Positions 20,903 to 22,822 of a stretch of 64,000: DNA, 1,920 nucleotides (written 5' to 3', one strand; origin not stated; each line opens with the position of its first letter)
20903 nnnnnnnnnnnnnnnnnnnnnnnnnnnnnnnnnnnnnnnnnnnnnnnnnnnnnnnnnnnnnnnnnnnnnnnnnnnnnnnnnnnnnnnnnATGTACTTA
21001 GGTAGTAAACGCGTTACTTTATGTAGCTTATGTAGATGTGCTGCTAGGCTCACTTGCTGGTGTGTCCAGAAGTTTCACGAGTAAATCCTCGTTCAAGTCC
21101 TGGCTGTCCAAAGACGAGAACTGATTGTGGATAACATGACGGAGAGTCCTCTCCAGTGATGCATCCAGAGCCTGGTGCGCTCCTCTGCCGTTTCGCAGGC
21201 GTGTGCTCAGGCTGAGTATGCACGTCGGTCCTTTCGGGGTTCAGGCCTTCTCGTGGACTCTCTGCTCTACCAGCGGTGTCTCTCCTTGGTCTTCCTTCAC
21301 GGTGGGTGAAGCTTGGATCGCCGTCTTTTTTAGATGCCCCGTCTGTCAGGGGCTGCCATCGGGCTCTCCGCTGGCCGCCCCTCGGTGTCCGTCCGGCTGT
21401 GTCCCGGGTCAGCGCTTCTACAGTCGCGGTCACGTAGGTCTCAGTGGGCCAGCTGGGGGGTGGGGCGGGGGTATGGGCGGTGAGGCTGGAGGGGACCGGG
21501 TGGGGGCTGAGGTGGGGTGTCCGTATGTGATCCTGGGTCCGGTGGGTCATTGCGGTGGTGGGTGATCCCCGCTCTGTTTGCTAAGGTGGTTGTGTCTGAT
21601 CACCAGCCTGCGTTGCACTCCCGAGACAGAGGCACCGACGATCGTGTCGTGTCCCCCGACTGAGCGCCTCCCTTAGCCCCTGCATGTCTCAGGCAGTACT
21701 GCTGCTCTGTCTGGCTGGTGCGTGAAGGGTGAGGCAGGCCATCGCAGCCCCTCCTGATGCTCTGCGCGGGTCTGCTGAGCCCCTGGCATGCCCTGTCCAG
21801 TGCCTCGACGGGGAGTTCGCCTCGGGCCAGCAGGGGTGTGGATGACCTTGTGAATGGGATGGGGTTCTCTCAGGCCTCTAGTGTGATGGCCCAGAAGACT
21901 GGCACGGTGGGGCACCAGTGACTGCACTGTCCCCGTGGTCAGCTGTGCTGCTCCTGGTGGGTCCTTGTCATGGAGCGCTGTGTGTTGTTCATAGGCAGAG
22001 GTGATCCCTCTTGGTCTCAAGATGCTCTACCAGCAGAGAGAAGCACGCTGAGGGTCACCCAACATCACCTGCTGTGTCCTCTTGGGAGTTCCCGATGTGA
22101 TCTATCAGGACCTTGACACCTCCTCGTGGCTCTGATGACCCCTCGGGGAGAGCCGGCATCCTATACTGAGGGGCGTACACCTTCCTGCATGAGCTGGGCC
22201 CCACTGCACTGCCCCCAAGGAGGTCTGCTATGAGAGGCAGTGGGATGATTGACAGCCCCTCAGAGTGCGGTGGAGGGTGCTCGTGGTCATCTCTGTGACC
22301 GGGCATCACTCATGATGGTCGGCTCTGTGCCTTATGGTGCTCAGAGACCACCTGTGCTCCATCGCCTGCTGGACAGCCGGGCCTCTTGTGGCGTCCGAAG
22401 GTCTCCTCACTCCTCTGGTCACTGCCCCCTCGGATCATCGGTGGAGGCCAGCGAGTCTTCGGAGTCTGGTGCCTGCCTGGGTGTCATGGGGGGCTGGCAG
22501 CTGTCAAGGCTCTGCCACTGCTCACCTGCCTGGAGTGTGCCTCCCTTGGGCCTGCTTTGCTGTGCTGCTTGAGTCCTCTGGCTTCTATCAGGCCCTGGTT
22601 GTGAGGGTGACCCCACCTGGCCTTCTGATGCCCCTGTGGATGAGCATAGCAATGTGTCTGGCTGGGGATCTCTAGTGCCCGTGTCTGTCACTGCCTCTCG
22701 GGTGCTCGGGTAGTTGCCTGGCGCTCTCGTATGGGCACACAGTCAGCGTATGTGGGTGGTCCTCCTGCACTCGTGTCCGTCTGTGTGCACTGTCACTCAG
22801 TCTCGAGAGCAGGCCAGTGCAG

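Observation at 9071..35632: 26.5-kb near-perfect palindrome (two 12.3-kb inverted arms around a 2-kb spacer) wedged between two housekeeping-type genes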

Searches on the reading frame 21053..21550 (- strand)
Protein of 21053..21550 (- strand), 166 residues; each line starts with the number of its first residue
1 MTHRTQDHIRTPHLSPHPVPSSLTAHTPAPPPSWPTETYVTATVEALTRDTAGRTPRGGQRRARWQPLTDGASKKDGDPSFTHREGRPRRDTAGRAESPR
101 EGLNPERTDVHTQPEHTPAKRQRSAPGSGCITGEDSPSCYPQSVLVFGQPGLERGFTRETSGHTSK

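Call 33: list_cluster_members(proteins=[window:21053-21550:-, window:21218-21562:+, window:22058-22306:-, window:22312-22569:+, window:22334-22672:+, window:22731-23102:+, window:22750-22983:+])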
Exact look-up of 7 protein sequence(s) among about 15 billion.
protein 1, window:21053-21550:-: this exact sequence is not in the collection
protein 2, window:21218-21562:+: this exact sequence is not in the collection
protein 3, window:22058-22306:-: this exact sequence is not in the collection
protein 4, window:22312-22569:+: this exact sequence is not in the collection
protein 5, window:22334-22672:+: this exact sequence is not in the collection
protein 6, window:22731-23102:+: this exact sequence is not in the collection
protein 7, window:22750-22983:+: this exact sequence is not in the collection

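Call 50: search_protein_families(library=pfam, proteins=[window:21053-21550:-], max_evalue=0.1)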
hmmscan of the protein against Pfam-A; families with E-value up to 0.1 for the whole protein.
window:21053-21550:- (166 aa): 0 families

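Call 53: find_homologous_proteins(query=window:21053-21550:-, max_evalue=0.01)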
Query window:21053-21550:-: 257 candidates shared short words with the query, none scored E <= 0.01.

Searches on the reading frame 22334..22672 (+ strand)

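Call 50: search_protein_families(library=pfam, proteins=[window:22334-22672:+], max_evalue=0.1)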
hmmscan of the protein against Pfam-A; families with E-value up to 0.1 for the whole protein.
window:22334-22672:+ (113 aa): 1 family
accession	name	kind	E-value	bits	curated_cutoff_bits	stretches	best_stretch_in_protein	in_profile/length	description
PF01586.21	Basic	-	0.037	15.6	25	1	60-74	61-75/86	Myogenic Basic domain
